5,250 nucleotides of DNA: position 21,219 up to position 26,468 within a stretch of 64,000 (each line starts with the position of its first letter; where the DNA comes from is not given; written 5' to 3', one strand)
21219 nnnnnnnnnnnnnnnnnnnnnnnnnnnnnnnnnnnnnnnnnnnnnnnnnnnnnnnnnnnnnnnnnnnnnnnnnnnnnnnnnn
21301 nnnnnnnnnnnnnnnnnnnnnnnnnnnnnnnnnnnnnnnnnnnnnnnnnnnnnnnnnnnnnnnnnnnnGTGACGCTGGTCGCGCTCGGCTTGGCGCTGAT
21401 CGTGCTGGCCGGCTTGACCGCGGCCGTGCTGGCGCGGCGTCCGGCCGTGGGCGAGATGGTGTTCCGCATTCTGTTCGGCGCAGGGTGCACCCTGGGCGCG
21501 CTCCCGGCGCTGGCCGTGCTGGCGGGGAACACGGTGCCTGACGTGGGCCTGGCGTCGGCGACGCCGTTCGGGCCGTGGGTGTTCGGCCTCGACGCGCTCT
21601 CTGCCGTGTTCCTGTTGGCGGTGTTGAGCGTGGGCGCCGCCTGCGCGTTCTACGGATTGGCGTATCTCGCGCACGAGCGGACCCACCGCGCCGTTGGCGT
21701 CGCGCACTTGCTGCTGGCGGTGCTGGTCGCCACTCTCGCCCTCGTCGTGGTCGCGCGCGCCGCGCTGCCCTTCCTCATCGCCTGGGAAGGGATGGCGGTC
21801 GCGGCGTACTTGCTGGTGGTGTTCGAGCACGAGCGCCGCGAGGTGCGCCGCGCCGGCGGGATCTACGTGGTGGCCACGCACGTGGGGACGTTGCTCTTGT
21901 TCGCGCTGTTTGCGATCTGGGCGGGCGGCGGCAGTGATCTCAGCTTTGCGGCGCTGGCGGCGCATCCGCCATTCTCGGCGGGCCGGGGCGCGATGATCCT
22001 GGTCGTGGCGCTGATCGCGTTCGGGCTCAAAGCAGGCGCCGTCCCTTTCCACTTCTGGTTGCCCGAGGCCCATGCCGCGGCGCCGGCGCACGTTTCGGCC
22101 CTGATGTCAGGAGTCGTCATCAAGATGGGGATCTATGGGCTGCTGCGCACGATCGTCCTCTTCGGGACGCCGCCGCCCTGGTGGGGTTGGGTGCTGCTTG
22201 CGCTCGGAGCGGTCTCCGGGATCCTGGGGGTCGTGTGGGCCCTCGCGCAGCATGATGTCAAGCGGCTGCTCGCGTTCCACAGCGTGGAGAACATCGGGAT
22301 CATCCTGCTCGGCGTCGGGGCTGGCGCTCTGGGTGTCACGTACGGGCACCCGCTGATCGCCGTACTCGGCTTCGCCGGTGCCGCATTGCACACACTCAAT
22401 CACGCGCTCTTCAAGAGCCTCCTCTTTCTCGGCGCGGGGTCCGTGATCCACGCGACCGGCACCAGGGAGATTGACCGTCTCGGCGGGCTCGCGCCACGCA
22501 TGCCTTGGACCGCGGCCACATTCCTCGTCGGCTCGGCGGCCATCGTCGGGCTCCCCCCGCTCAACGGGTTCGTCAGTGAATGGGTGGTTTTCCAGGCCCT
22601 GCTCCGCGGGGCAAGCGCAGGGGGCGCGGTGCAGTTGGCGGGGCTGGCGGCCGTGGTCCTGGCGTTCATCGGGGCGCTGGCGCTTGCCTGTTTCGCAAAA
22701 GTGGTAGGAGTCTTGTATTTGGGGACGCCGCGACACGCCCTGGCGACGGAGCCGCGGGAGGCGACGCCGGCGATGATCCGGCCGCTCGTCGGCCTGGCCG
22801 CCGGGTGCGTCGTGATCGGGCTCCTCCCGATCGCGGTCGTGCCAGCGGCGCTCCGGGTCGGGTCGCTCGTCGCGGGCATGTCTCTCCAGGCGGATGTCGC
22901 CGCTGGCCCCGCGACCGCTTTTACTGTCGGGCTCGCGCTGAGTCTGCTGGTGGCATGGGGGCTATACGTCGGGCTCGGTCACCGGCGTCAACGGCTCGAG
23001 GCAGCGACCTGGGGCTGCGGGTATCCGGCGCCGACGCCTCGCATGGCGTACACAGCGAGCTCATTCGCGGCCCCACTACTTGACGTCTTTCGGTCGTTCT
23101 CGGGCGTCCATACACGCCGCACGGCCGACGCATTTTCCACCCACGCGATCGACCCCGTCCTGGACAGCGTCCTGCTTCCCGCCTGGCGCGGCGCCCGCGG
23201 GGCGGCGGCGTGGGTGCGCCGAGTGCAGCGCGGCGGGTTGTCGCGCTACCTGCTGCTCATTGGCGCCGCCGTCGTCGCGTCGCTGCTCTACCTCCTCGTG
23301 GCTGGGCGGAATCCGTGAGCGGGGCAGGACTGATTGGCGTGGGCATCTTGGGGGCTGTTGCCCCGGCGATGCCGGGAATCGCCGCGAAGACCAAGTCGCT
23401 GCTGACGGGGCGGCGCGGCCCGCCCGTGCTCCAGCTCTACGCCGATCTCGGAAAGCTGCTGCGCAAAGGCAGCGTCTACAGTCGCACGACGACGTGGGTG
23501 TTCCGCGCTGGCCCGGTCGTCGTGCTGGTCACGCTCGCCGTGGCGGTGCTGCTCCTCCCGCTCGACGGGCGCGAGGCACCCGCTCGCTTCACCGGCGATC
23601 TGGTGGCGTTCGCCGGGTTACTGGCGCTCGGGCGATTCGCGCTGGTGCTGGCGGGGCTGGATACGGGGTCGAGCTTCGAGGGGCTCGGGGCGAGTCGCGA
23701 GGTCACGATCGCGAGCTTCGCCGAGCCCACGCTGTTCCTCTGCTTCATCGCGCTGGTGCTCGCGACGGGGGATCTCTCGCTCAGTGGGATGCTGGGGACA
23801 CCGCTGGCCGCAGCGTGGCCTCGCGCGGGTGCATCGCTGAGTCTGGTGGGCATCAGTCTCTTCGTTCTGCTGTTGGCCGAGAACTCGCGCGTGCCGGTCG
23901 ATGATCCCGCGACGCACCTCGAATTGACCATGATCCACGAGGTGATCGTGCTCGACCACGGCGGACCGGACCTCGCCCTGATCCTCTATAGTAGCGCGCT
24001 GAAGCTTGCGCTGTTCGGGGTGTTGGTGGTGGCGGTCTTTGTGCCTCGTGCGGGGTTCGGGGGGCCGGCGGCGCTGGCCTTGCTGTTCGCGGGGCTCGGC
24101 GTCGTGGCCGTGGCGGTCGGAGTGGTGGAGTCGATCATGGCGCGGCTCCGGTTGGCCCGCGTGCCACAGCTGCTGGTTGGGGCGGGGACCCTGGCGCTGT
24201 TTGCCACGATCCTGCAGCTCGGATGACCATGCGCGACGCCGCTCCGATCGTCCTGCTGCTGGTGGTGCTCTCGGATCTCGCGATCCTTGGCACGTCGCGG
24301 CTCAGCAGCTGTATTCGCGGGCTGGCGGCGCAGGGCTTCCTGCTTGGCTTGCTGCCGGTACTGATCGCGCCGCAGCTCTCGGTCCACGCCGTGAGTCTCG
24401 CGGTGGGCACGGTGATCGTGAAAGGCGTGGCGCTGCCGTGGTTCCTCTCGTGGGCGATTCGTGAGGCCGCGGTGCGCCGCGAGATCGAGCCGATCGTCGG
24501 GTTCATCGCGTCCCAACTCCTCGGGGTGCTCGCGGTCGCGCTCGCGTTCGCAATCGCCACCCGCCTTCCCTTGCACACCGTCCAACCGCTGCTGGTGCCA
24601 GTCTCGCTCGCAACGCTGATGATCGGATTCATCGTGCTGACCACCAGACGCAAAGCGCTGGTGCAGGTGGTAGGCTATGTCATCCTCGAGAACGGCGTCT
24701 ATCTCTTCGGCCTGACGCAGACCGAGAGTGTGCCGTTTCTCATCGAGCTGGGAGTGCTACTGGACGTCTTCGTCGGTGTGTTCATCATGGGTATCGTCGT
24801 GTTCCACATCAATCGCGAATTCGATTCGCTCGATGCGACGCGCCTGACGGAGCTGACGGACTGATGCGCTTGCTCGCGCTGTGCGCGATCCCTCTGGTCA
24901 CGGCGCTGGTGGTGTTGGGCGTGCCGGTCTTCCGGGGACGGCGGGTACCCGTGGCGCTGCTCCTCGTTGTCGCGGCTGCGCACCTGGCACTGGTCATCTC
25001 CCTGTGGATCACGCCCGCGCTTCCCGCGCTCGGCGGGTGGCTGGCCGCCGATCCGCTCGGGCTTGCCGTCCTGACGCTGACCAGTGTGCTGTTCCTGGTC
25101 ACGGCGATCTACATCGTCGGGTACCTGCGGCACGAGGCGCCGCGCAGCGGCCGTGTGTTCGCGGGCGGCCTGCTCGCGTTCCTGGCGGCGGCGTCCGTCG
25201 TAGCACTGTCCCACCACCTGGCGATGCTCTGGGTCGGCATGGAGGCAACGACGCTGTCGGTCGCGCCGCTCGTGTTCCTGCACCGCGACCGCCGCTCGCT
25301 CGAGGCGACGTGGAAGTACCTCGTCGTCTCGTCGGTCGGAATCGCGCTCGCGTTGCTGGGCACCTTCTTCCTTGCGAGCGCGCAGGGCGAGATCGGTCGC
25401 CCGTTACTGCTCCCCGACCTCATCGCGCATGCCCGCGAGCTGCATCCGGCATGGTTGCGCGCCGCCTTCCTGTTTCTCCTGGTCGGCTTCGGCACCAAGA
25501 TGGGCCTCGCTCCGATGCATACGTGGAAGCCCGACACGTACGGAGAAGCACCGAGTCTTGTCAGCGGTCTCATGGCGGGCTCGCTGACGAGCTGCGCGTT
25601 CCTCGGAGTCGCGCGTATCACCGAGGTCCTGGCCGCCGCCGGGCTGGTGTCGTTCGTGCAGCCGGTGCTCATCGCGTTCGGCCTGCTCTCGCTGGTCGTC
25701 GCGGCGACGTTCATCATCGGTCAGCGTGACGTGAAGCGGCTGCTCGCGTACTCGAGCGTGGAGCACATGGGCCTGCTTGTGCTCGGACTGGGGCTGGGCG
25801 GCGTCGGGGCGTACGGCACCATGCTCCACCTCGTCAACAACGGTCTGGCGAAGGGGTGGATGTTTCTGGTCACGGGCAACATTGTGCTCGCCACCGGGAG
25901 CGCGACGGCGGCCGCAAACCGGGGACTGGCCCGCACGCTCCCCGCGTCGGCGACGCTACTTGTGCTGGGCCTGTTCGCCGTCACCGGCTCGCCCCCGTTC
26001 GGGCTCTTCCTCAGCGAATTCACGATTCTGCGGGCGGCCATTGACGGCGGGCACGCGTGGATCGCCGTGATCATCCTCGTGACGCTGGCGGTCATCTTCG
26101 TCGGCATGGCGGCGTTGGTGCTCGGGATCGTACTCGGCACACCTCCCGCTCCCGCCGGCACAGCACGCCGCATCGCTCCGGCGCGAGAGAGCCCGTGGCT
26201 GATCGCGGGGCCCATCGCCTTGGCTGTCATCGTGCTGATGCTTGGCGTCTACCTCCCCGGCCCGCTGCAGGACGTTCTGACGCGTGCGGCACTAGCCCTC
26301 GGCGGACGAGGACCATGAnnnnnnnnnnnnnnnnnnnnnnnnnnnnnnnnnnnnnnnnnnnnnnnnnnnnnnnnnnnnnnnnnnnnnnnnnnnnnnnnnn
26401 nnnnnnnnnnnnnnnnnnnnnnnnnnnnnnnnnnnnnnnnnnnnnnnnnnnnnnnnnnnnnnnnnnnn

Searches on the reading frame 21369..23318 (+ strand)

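Call 7: search_protein_families(library=pfam, proteins=[window:21369-23318:+], max_evalue=0.001)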
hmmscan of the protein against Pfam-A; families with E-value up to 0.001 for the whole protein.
window:21369-23318:+ (649 aa): 2 families
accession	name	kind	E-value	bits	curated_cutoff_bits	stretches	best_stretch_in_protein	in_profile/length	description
PF00361.26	Proton_antipo_M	-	7.3e-56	190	21.5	1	134-414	6-278/294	NADH:quinone oxidoreductase/Mrp antiporter, TM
PF00662.26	Proton_antipo_N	-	3.2e-05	24.2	24.5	1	70-104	11-45/51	NADH-Ubiquinone oxidoreductase (complex I), chain 5 N-terminus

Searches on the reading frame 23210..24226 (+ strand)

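Call 7: search_protein_families(library=pfam, proteins=[window:23210-24226:+], max_evalue=0.001)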
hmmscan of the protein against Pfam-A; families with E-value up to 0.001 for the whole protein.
window:23210-24226:+ (338 aa): 1 family
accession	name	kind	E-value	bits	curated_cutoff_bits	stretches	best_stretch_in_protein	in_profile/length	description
PF00146.26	NADHdh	-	1.6e-31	110.2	27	1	45-324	9-284/298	NADH dehydrogenase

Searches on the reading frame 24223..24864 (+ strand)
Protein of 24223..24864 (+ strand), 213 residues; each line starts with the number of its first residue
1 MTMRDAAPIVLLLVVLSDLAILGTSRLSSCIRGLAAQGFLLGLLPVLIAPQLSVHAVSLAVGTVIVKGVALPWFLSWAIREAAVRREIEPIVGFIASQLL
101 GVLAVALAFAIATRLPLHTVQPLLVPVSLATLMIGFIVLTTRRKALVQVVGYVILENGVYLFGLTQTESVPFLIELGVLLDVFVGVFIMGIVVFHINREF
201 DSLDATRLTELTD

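Call 7: search_protein_families(library=pfam, proteins=[window:24223-24864:+], max_evalue=0.001)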
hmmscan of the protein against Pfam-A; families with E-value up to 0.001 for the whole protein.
window:24223-24864:+ (213 aa): 1 family
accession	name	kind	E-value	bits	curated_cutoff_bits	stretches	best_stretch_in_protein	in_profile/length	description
PF00420.29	Oxidored_q2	-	4.7e-05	23.5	26.1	1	127-211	5-93/95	NADH-ubiquinone/plastoquinone oxidoreductase chain 4L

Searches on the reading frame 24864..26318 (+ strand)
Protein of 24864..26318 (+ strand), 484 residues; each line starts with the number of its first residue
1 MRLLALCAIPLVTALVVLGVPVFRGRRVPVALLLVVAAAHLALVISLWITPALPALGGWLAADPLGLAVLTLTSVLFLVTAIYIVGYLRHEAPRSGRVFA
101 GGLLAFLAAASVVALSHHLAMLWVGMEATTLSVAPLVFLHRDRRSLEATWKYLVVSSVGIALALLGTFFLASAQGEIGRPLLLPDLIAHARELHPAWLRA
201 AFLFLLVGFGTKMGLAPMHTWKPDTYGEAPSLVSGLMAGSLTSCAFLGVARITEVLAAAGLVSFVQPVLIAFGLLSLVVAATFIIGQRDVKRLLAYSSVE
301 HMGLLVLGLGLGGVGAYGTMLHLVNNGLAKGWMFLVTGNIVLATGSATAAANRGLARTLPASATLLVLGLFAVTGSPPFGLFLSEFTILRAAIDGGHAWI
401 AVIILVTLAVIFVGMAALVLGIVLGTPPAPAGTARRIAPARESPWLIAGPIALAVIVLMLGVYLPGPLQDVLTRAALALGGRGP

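Call 7: search_protein_families(library=pfam, proteins=[window:24864-26318:+], max_evalue=0.001)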
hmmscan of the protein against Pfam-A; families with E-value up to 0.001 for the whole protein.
window:24864-26318:+ (484 aa): 1 family
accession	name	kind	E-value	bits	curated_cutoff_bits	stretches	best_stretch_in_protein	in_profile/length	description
PF00361.26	Proton_antipo_M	-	6.6e-49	167.1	21.5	1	116-407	1-290/294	NADH:quinone oxidoreductase/Mrp antiporter, TM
